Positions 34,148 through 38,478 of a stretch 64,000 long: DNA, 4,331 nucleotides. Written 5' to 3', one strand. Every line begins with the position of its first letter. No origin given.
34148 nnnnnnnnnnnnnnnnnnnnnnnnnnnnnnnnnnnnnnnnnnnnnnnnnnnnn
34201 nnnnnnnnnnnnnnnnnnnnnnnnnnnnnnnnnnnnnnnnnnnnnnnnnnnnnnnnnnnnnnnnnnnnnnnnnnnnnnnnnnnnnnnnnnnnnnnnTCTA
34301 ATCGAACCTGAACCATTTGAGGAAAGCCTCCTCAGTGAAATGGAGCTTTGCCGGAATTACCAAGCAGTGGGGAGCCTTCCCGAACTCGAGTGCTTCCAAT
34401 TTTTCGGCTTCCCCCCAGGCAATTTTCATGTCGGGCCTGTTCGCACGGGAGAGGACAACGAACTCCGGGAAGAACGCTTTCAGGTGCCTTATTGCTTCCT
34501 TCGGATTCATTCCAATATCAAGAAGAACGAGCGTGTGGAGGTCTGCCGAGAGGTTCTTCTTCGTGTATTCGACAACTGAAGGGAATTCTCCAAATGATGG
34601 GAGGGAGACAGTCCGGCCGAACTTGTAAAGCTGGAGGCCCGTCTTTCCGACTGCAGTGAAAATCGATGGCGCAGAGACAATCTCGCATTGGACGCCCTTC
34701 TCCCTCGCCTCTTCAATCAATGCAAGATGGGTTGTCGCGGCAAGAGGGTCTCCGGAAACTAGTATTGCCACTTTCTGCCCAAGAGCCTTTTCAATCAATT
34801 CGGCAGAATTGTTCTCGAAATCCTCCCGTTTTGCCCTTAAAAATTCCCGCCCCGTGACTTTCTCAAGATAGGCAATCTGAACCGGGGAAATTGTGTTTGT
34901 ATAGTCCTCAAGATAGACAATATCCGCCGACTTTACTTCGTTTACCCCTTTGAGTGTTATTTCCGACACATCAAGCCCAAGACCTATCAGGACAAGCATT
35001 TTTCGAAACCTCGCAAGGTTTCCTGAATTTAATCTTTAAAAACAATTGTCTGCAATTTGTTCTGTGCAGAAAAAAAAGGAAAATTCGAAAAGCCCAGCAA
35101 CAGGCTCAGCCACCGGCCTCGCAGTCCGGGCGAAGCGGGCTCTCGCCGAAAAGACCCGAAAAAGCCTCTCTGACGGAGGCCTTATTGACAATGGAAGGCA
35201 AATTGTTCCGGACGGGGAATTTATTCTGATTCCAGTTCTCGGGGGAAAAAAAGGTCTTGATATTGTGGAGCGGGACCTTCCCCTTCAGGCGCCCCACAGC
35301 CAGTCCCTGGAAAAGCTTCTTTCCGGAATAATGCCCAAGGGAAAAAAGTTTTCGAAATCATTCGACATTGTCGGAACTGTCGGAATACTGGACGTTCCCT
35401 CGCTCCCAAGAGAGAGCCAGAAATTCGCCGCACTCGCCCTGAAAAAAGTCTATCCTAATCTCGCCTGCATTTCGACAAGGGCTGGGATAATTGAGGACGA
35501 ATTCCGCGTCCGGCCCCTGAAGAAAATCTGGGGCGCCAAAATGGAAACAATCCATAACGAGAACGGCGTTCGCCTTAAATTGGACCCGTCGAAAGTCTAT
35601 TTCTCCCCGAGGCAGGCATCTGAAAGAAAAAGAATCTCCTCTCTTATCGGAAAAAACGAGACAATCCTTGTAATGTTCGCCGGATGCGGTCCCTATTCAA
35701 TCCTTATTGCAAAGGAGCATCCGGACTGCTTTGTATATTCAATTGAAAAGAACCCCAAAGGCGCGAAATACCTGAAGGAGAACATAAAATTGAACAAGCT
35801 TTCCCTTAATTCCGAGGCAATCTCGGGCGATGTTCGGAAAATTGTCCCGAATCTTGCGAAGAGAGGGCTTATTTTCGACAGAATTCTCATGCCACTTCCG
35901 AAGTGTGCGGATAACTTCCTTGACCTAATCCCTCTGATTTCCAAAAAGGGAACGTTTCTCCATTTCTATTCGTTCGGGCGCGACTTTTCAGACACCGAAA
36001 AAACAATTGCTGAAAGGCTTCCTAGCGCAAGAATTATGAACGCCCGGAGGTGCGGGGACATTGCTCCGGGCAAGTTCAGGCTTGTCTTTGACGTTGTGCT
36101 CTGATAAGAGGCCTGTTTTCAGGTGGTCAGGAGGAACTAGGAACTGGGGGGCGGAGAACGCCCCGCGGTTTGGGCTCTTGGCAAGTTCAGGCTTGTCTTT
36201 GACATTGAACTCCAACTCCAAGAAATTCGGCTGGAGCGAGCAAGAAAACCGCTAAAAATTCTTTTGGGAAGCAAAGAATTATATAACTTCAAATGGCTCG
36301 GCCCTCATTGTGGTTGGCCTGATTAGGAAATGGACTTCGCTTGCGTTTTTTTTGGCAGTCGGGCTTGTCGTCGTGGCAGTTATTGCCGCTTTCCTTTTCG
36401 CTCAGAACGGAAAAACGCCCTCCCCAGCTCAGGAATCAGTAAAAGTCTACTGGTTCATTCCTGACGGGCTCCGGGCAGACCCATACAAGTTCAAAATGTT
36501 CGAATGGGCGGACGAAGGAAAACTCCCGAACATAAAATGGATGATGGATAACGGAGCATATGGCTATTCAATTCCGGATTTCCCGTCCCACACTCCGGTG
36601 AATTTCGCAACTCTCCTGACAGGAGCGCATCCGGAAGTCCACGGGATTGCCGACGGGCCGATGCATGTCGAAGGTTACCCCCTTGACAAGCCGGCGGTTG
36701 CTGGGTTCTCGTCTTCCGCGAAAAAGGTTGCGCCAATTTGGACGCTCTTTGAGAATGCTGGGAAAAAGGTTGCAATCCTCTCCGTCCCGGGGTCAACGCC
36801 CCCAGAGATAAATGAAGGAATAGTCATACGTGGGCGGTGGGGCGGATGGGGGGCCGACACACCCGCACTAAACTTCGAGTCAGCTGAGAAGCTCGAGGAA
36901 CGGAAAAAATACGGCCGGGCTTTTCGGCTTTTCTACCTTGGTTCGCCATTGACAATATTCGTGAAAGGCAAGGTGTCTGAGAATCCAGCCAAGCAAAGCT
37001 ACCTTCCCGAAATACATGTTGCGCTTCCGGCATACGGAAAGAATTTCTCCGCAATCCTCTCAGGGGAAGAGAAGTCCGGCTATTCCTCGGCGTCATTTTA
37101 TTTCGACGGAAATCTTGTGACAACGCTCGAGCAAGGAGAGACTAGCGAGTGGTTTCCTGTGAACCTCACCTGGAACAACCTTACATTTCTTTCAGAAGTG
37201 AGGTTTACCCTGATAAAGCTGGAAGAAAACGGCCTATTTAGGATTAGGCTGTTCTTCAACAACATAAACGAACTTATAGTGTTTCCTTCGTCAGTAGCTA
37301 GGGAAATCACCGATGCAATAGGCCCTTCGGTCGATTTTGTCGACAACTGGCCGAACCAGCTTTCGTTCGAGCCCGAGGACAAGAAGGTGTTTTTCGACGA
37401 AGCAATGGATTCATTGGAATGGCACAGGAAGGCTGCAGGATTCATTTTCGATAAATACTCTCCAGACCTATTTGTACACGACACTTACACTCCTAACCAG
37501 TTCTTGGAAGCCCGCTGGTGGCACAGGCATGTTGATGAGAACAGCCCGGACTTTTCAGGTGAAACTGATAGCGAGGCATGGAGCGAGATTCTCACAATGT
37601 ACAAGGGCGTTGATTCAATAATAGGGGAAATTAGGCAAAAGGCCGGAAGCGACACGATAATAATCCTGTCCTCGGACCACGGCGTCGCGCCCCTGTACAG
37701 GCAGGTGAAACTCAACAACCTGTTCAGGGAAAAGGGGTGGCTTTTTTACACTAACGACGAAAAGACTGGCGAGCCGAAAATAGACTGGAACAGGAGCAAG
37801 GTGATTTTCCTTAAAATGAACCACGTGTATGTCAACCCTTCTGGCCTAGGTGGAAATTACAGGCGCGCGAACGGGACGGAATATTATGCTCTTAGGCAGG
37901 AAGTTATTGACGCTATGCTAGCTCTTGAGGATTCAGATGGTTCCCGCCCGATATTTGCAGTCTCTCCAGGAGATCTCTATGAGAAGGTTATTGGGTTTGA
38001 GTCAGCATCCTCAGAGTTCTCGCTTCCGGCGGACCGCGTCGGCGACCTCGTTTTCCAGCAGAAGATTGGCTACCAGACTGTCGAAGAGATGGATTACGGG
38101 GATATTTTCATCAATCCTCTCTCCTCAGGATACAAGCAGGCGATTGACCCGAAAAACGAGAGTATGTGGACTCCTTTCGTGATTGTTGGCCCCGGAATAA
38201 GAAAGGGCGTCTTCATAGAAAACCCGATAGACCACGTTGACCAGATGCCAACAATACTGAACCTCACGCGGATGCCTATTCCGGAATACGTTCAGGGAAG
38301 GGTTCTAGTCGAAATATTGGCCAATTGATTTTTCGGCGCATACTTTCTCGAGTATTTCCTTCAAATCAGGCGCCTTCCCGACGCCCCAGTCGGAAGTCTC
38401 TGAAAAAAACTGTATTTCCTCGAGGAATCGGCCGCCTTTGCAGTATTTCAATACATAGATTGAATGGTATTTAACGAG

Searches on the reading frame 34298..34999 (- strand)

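Call 13: search_protein_families(library=pfam, max_evalue=0.001, proteins=[window:34298-34999:-])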
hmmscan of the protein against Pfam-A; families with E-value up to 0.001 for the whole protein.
window:34298-34999:- (233 aa): 1 family
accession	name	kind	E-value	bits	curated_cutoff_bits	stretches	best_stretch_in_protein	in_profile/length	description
PF00590.25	TP_methylase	-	2.2e-23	83.7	27.8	1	1-199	1-209/212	Tetrapyrrole (Corrin/Porphyrin) Methylases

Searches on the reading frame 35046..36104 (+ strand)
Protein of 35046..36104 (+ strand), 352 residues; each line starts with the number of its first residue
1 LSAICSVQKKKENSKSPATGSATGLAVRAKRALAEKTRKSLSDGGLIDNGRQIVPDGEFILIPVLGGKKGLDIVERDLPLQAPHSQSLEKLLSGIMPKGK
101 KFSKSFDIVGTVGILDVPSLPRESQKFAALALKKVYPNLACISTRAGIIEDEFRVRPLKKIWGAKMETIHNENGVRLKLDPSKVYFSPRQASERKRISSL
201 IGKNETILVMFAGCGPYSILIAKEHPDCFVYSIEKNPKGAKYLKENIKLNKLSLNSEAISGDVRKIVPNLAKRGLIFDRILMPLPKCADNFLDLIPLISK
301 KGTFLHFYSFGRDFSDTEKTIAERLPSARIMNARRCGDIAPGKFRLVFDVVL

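Call 13: search_protein_families(library=pfam, max_evalue=0.001, proteins=[window:35046-36104:+])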
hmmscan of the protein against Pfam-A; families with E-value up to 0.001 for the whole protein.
window:35046-36104:+ (352 aa): 4 families
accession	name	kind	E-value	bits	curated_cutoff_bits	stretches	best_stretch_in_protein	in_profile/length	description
PF02475.24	TRM5-TYW2_MTfase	-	7e-43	146.9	28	1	168-318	1-146/164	TRM5/TYW2 methyltransferase domain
PF18093.7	Trm5_N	-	7.8e-07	29.2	22.7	1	30-65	5-40/47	tRNA methyltransferase 5 N-terminal domain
PF25133.1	TYW2_N_2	-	0.00011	22.6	27.7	1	88-164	1-77/79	TYW2 N-terminal domain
PF09445.16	Methyltransf_15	-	0.00018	21.6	22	1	205-286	2-81/165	RNA cap guanine-N2 methyltransferase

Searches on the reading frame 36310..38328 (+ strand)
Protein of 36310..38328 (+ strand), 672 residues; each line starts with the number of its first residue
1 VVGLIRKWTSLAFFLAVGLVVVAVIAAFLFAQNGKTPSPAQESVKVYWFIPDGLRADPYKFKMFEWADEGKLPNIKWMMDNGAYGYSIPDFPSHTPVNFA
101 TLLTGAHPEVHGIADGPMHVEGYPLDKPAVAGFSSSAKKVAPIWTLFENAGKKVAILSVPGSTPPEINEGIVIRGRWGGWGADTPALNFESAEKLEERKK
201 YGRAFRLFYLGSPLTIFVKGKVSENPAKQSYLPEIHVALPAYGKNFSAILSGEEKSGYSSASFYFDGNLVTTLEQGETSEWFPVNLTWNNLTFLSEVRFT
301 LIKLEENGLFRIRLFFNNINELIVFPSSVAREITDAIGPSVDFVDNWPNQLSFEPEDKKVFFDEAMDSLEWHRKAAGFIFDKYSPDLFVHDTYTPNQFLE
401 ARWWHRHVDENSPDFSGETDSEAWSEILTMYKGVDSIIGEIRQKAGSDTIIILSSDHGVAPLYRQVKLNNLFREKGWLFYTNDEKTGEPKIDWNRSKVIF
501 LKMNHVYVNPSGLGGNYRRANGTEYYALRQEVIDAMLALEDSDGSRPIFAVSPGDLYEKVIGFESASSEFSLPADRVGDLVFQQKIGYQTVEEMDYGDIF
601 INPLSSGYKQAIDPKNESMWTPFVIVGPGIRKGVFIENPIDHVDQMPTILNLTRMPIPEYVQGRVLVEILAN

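Call 13: search_protein_families(library=pfam, max_evalue=0.001, proteins=[window:36310-38328:+])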
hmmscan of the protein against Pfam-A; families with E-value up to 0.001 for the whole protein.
window:36310-38328:+ (672 aa): 3 families
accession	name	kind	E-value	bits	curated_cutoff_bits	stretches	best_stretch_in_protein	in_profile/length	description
PF01663.27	Phosphodiest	-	3.7e-26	93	23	2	52-179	7-120/342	Type I phosphodiesterase / nucleotide pyrophosphatase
PF00884.28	Sulfatase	-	0.00031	20.6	25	0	615-653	261-299/301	Sulfatase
PF16347.10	SGSH_C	-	0.00052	20.6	29.3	0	616-671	13-69/154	N-sulphoglucosamine sulphohydrolase, C-terminal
